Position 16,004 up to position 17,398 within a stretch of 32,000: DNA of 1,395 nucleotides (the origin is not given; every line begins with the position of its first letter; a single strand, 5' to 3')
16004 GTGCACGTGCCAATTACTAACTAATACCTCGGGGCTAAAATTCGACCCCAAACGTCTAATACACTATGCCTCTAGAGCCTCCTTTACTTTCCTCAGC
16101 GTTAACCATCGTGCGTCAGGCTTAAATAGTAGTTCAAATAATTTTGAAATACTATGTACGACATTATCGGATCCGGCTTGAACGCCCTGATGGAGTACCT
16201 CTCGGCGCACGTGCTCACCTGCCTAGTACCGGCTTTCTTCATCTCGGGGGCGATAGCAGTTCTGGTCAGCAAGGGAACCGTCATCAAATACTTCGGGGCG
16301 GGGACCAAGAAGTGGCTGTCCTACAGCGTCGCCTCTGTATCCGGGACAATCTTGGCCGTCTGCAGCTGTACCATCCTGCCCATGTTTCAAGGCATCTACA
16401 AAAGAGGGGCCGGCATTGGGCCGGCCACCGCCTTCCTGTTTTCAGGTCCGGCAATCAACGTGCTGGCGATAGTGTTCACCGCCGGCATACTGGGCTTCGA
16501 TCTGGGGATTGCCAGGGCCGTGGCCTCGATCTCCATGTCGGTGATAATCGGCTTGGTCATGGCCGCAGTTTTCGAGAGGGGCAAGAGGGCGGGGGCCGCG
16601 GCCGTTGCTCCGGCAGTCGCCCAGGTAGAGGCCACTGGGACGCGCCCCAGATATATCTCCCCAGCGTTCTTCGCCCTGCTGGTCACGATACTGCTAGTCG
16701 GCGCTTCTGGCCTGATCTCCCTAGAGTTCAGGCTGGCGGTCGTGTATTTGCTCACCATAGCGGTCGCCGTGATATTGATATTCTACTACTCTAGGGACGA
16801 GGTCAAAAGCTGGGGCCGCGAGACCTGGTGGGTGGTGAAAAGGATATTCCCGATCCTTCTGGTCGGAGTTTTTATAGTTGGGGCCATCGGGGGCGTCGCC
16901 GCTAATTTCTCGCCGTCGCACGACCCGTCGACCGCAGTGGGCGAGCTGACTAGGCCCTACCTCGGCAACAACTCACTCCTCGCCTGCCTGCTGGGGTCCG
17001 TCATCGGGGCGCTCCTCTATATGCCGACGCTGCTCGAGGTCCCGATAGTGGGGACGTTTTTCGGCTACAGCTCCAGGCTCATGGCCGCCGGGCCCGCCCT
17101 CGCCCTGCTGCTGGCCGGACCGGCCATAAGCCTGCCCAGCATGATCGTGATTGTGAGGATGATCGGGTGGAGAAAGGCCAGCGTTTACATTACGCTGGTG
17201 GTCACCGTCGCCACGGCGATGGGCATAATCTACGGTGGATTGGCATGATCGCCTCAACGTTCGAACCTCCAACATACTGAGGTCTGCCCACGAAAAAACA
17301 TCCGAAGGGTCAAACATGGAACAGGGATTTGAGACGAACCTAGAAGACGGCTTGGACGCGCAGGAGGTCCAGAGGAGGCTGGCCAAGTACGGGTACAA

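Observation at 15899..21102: A ~5.1-kb segment downstream of tRNA-Leu(CAA), bounded by a 29-nt direct repeat of the tRNA 3' end: an integrase-less integrated island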

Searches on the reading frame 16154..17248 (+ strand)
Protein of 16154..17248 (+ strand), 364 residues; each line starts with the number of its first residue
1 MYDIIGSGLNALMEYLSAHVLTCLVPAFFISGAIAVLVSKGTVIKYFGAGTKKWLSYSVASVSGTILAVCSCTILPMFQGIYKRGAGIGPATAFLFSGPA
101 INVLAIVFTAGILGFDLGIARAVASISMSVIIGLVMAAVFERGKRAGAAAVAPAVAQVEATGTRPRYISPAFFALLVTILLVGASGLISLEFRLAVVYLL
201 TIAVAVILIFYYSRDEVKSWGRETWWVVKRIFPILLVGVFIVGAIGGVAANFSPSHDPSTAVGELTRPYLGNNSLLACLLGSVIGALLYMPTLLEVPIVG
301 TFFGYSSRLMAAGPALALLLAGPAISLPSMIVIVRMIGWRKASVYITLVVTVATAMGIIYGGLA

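Call 7: search_protein_families(library=pfam, proteins=[window:16154-17248:+], max_evalue=0.01)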
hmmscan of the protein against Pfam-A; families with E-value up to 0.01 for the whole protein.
window:16154-17248:+ (364 aa): 1 family
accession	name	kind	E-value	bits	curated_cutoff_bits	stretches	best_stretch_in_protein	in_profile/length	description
PF03773.19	ArsP_1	-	3.6e-64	217.2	32.3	1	9-361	5-293/294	Predicted permease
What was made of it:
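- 16154..17248 (+): ArsP-family permease (364 aa) with a vicinal Cys pair (AVCSC) in a membrane segment. Pfam PF03773, 217 bits (call 7).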

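Call 48: find_homologous_proteins(query=window:16154-17248:+, max_evalue=1e-30)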
Query window:16154-17248:+ (364 aa): 7999 proteins with E <= 1e-30 among 8000 candidates; the best 120 are listed.
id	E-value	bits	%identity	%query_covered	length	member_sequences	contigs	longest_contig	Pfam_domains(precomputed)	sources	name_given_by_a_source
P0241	8.5e-221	750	100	100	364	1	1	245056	PF03773.20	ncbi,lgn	-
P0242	7.7e-193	658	85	100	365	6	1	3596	PF03773.20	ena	-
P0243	1.1e-185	635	83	100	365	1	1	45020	PF03773.20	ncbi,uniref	ncbi:MAG: permease [Candidatus Hadarchaeum sp.]|uniref:permease n=1 Tax=Candidatus Hadarchaeum sp. T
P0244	3.1e-182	624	82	100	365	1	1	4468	PF03773.20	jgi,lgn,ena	-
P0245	2.1e-181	621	79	100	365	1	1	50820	PF03773.20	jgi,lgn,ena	-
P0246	2.3e-180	617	81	100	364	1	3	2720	PF03773.20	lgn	-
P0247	2.8e-180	617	80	100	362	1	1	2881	PF03773.20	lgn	-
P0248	4.0e-179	613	79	100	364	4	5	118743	PF03773.20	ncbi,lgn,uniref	ncbi:MAG: permease [Candidatus Hadarchaeum sp.]|uniref:permease n=1 Tax=Candidatus Hadarchaeum sp. T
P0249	8.2e-176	602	77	100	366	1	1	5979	PF03773.20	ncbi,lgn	-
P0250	6.6e-174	596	77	100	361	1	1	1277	PF03773.20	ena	-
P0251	3.9e-172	590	75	100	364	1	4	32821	PF03773.20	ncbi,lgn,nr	ncbi:MAG: permease [Hadesarchaea archaeon]|nr:permease [Hadesarchaea archaeon]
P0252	6.5e-172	590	76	100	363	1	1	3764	PF03773.20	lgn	-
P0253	6.3e-169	580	75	99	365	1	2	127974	PF03773.20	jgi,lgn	-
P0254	4.0e-167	574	75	100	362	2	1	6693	PF03773.20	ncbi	-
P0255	9.3e-163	559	73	99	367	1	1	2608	PF03773.20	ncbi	-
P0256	9.1e-160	550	75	95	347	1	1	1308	PF03773.20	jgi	jgi:uncharacterized membrane protein YraQ (UPF0718 family)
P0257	2.8e-152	525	68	100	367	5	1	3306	PF03773.20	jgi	-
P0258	3.4e-151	521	69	100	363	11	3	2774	PF03773.20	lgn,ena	-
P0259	1.6e-150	519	67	99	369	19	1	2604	PF03773.20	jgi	-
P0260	1.6e-149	516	68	100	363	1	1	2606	PF03773.20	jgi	-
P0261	1.9e-149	516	67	99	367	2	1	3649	PF03773.20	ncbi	-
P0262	2.9e-149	515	68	99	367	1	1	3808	PF03773.20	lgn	-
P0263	3.1e-149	515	67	99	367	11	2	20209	PF03773.20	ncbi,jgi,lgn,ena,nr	ncbi:MAG TPA: permease [Candidatus Methanoperedenaceae archaeon]|nr:permease [Candidatus Methanopere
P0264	2.2e-148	512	68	96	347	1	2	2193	PF03773.20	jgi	-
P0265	1.0e-147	510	66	98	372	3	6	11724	PF03773.20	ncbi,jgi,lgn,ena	-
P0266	2.2e-147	509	66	99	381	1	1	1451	PF03773.20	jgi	jgi:uncharacterized membrane protein YraQ (UPF0718 family)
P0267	2.4e-147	509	67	99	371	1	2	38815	PF03773.20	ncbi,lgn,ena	-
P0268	3.2e-147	508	66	99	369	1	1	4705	PF03773.20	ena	-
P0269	3.3e-147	508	68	100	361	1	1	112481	PF03773.20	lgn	-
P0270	3.3e-147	508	67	100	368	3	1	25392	PF03773.20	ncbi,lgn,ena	-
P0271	5.6e-147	508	68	99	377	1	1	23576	PF03773.20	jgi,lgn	jgi:hypothetical protein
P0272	1.5e-146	506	67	99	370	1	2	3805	PF03773.20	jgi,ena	-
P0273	5.3e-146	504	67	99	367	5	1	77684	PF03773.20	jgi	jgi:uncharacterized membrane protein YraQ (UPF0718 family)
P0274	8.1e-146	504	66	99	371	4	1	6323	PF03773.20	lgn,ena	-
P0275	1.5e-145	503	66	100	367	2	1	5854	PF03773.20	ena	-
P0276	1.5e-145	503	66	99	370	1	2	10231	PF03773.20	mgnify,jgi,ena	mgnify:CR=1 FL=1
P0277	4.2e-145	501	65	99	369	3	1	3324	PF03773.20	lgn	-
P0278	4.7e-145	501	66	99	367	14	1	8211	PF03773.20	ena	-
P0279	5.2e-145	501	64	100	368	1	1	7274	PF03773.20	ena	-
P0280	1.0e-144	500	65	99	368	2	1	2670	PF03773.20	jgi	-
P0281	2.7e-144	499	64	99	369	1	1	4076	PF03773.20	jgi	jgi:uncharacterized membrane protein YraQ (UPF0718 family)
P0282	2.8e-144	499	64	100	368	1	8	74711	PF03773.20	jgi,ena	-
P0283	3.9e-144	498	65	99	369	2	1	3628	PF03773.20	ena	-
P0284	4.4e-144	498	63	100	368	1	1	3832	PF03773.20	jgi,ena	-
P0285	7.3e-144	497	65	99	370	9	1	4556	PF03773.20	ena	-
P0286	7.6e-144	497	64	96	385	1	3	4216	PF03773.20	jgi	jgi:uncharacterized membrane protein YraQ (UPF0718 family)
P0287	1.4e-143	496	63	99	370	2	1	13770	PF03773.20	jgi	jgi:uncharacterized membrane protein YraQ (UPF0718 family)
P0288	3.1e-143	495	64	97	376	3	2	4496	PF03773.20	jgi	jgi:uncharacterized membrane protein YraQ (UPF0718 family)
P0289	3.2e-143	495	64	96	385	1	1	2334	PF03773.20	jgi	jgi:uncharacterized membrane protein YraQ (UPF0718 family)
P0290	3.2e-143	495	65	99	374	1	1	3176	PF03773.20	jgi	jgi:uncharacterized membrane protein YraQ (UPF0718 family)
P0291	3.3e-143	495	63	96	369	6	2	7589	PF03773.20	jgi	jgi:uncharacterized membrane protein YraQ (UPF0718 family)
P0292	4.2e-143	495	64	99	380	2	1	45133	PF03773.20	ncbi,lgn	-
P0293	7.0e-143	494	64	100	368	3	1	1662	PF03773.20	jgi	jgi:hypothetical protein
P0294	7.1e-143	494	66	99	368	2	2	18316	PF03773.20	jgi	jgi:uncharacterized membrane protein YraQ (UPF0718 family)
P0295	9.2e-143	494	65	99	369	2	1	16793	PF03773.20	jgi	-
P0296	1.1e-142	494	65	99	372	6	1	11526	PF03773.20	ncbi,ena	-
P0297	1.9e-142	493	65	96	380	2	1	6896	PF03773.20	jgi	jgi:uncharacterized membrane protein YraQ (UPF0718 family)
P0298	2.8e-142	492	64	99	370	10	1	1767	PF03773.20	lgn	-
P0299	3.9e-142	492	64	96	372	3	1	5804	PF03773.20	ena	-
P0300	4.6e-142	491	65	99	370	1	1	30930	PF03773.20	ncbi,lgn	-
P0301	5.0e-142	491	65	99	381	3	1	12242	PF03773.20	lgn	-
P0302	5.0e-142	491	66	99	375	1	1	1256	PF03773.20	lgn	-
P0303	5.2e-142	491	65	99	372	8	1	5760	PF03773.20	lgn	-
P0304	5.8e-142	491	64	99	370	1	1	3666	PF03773.20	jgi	jgi:uncharacterized membrane protein YraQ (UPF0718 family)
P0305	7.6e-142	491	64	99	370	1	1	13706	PF03773.20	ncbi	ncbi:MAG: permease [Candidatus Methanospirareceae archaeon]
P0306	9.1e-142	490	64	100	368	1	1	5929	PF03773.20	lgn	-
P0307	1.1e-141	490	64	99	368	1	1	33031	PF03773.20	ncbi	-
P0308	1.2e-141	490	66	99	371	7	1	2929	PF03773.20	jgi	-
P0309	2.6e-141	489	64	99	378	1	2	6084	PF03773.20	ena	-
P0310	4.5e-141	488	64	99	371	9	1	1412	PF03773.20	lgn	-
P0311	4.6e-141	488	64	100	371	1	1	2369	PF03773.20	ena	-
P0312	6.1e-141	488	63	99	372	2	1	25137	PF03773.20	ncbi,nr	ncbi:MAG: permease [Methanomicrobia archaeon]|nr:permease [Methanomicrobia archaeon]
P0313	8.0e-141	487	66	99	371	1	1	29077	PF03773.20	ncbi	-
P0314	1.0e-140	487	63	99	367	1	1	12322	PF03773.20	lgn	-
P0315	1.5e-140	486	63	99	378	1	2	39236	PF03773.20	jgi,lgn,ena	-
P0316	2.9e-140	486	63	100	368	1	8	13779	PF03773.20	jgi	jgi:uncharacterized membrane protein YraQ (UPF0718 family)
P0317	3.1e-140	485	67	96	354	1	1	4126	PF03773.20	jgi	jgi:hypothetical protein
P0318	3.8e-140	485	65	99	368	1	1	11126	PF03773.20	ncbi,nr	ncbi:MAG: permease [Methanophagales archaeon ANME-1-THS]|nr:MAG: permease [Methanophagales archaeon 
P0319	7.4e-139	481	63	99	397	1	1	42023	PF03773.20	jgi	-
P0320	9.8e-139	480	64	99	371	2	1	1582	PF03773.20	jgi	jgi:uncharacterized membrane protein YraQ (UPF0718 family)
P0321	3.5e-138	479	64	99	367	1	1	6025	PF03773.20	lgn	-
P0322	6.0e-138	478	64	99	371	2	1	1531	PF03773.20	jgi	jgi:uncharacterized membrane protein YraQ (UPF0718 family)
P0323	3.0e-137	476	64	99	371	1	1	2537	PF03773.20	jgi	jgi:uncharacterized membrane protein YraQ (UPF0718 family)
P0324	1.4e-136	473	62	99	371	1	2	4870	PF03773.20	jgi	jgi:uncharacterized membrane protein YraQ (UPF0718 family)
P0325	9.9e-136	471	60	99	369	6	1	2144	PF03773.20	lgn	-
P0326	2.7e-135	469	63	99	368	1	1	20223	PF03773.20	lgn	-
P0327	3.4e-135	469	65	99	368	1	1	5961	PF03773.20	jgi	jgi:uncharacterized membrane protein YraQ (UPF0718 family)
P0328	5.5e-135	468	60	99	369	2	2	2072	PF03773.20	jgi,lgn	jgi:uncharacterized membrane protein YraQ (UPF0718 family)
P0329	5.7e-135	468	63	99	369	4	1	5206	PF03773.20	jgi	jgi:uncharacterized protein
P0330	9.1e-135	467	66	93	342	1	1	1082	PF03773.20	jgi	jgi:hypothetical protein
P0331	9.5e-135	467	64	99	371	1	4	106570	PF03773.20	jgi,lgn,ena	jgi:uncharacterized protein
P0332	1.1e-134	467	62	99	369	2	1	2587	PF03773.20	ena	-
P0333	2.2e-134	466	64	99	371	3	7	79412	PF03773.20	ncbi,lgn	-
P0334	2.4e-134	466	63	99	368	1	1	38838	PF03773.20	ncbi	-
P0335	3.0e-134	466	64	99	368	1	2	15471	PF03773.20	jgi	-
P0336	3.3e-134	466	63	99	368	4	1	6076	PF03773.20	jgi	jgi:uncharacterized membrane protein YraQ (UPF0718 family)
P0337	7.5e-134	464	63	99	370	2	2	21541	PF03773.20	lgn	-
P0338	7.7e-134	464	62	99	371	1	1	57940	PF03773.20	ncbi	ncbi:MAG: permease [Candidatus Thermoplasmatota archaeon]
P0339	9.6e-134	464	62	99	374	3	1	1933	PF03773.20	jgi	-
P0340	1.3e-133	464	63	99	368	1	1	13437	PF03773.20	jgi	jgi:uncharacterized membrane protein YraQ (UPF0718 family)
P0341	1.7e-133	463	63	99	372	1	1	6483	PF03773.20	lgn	-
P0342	1.8e-133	463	61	99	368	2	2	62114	PF03773.20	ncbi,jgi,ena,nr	ncbi:permease [Thermoplasmatales archaeon SG8-52-4]|nr:MAG: permease [Thermoplasmatales archaeon SG8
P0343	2.0e-133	463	63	99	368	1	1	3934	PF03773.20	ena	-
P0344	2.0e-133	463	63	99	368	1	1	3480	PF03773.20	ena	-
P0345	2.0e-133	463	62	99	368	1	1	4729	PF03773.20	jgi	jgi:uncharacterized membrane protein YraQ (UPF0718 family)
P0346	2.4e-133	463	63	99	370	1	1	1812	PF03773.20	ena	-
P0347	2.6e-133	463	63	99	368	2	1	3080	PF03773.20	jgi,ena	-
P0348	3.4e-133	462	64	99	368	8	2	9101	PF03773.20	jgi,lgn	-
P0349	4.0e-133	462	61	99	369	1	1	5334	PF03773.20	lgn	-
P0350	5.5e-133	462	63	99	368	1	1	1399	PF03773.20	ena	-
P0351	5.9e-133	461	62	99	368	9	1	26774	PF03773.20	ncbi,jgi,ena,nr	ncbi:MAG: permease [Thermoplasmatales archaeon SG8-52-3]|nr:MAG: permease [Thermoplasmatales archaeo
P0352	6.1e-133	461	60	99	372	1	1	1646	PF03773.20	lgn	-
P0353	6.5e-133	461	62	99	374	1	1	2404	PF03773.20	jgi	-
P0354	7.0e-133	461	62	100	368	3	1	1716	PF03773.20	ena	-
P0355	8.0e-133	461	63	99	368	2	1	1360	PF03773.20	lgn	-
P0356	8.1e-133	461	63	99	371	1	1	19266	PF03773.20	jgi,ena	-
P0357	9.0e-133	461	62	99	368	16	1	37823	PF03773.20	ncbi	-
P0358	1.1e-132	461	63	99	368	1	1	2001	PF03773.20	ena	-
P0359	1.1e-132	461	64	99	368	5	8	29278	PF03773.20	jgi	jgi:uncharacterized membrane protein YraQ (UPF0718 family)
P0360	1.1e-132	461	63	99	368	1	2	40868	PF03773.20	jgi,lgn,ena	-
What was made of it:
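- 16154..17248 (+): Nearest relatives are Hadarchaeum/Hadesarchaea at 85/83/79/75% (call 48).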

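Call 49: find_encoding_contigs(protein=P0243, flank=10000, max_places=2)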
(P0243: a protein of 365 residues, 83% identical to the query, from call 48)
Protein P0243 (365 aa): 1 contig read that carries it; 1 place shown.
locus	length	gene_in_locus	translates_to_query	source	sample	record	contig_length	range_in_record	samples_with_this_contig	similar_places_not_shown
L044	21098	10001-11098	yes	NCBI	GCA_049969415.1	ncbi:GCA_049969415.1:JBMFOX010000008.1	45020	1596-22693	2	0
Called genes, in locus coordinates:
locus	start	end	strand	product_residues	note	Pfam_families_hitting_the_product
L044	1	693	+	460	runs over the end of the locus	PF01979:Amidohydro_1, PF07969:Amidohydro_3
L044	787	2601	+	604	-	PF02730:AFOR_N, PF01314:AFOR_C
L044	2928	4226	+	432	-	PF01180:DHO_dh, PF12797:Fer4_2 (faint), PF13237:Fer4_10 (faint), PF12838:Fer4_7 (weak), PF12837:Fer4_6 (faint), PF14697:Fer4_21, PF00037:Fer4 (weak)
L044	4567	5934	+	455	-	PF02629:CoA_binding, PF13380:CoA_binding_2, PF13607:Succ_CoA_lig, PF19045:Ligase_CoA_2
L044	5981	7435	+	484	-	PF06253:MTTB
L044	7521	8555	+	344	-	PF02423:OCD_Mu_crystall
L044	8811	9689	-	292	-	PF13384:HTH_23 (weak), PF13518:HTH_28 (weak), PF13565:HTH_32, PF00665:rve, PF13683:rve_3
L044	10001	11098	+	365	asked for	PF03773:ArsP_1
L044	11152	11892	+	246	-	PF02596:DUF169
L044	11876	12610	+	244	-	PF02596:DUF169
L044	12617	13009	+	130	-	-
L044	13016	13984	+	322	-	PF02310:B12-binding, PF04055:Radical_SAM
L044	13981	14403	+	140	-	-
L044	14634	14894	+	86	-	PF13192:Thioredoxin_3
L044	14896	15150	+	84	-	PF13192:Thioredoxin_3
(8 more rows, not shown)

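Call 50: find_encoding_contigs(protein=P0248, flank=10000, max_places=2)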
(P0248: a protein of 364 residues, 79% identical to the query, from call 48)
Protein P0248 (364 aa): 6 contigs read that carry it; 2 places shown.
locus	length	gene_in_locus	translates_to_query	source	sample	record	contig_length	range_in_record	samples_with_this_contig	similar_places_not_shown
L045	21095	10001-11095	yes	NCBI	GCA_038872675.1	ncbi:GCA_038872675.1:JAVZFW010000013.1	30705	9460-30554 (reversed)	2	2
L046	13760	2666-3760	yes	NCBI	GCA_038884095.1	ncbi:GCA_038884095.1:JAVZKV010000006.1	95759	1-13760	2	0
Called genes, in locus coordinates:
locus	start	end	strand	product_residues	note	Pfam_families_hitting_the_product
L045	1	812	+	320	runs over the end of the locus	PF14697:Fer4_21 (faint), PF12797:Fer4_2 (faint), PF12837:Fer4_6 (faint), PF02775:TPP_enzyme_C, PF12838:Fer4_7 (weak), PF13237:Fer4_10 (weak), PF00037:Fer4 (weak)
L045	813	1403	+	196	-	PF01558:POR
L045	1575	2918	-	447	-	PF00324:AA_permease, PF13520:AA_permease_2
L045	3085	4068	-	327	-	PF00465:Fe-ADH, PF25137:ADH_Fe_C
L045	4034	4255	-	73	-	-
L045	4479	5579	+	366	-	PF01210:NAD_Gly3P_dh_N (weak), PF02317:Octopine_DH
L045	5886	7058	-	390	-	PF01180:DHO_dh, PF12797:Fer4_2 (faint), PF12837:Fer4_6 (faint), PF12838:Fer4_7, PF13187:Fer4_9 (weak), PF13237:Fer4_10 (faint), PF14697:Fer4_21, PF00037:Fer4 (weak)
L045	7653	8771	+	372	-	PF01571:GCV_T, PF08669:GCV_T_C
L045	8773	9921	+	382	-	PF00037:Fer4, PF12797:Fer4_2 (faint), PF12837:Fer4_6 (weak), PF13237:Fer4_10 (weak), PF14697:Fer4_21 (faint), PF13187:Fer4_9 (weak), PF04422:FrhB_FdhB_N, PF04432:FrhB_FdhB_C, +3 more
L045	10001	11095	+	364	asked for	PF03773:ArsP_1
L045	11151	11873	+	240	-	PF02596:DUF169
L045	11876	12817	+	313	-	PF02596:DUF169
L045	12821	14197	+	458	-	PF02310:B12-binding, PF04055:Radical_SAM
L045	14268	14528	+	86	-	PF13192:Thioredoxin_3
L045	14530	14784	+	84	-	PF13192:Thioredoxin_3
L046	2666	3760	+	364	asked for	PF03773:ArsP_1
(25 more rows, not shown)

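Call 51: find_encoding_contigs(protein=P0251, flank=10000, max_places=2)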
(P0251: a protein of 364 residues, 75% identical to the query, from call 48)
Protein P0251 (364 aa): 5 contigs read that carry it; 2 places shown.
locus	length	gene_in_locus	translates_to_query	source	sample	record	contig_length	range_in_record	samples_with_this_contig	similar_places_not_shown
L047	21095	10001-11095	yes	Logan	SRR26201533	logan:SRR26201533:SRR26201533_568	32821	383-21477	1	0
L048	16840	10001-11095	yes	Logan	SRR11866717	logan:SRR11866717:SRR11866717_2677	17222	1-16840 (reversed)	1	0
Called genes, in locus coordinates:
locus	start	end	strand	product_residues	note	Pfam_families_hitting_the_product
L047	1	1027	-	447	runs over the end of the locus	PF00324:AA_permease, PF13520:AA_permease_2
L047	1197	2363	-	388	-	PF00465:Fe-ADH, PF13685:Fe-ADH_2, PF25137:ADH_Fe_C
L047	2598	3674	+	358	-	PF02317:Octopine_DH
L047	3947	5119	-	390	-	PF01180:DHO_dh, PF01207:Dus (faint), PF12797:Fer4_2 (faint), PF12838:Fer4_7, PF13187:Fer4_9 (weak), PF14697:Fer4_21, PF00037:Fer4 (weak), PF12837:Fer4_6 (weak), +1 more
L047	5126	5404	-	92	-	-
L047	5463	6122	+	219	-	PF02607:B12-binding_2, PF02310:B12-binding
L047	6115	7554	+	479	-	PF06253:MTTB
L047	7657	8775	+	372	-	PF01571:GCV_T, PF08669:GCV_T_C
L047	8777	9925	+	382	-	PF00037:Fer4 (weak), PF12837:Fer4_6 (weak), PF13237:Fer4_10 (weak), PF14697:Fer4_21 (faint), PF12800:Fer4_4 (faint), PF13187:Fer4_9 (weak), PF04422:FrhB_FdhB_N, PF04432:FrhB_FdhB_C, +3 more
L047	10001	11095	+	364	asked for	PF03773:ArsP_1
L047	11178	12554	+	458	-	PF02310:B12-binding, PF04055:Radical_SAM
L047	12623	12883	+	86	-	PF13192:Thioredoxin_3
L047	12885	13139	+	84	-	PF13192:Thioredoxin_3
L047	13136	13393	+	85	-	PF13192:Thioredoxin_3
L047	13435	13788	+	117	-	PF01022:HTH_5, PF12840:HTH_20, PF14947:HTH_45 (weak)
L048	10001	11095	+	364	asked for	PF03773:ArsP_1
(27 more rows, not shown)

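Call 58: find_encoding_contigs(protein=P0242, flank=10000, max_places=3)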
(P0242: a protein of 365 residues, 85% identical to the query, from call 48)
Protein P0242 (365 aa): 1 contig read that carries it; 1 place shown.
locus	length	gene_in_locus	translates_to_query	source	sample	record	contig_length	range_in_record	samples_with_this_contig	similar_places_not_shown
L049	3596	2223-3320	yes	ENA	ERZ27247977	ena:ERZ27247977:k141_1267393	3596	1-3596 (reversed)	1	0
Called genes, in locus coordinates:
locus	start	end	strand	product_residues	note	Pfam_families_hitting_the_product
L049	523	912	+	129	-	PF01571:GCV_T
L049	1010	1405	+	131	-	PF08859:DGC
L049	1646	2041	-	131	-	PF01451:LMWPc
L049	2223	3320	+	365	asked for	PF03773:ArsP_1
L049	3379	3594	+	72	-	?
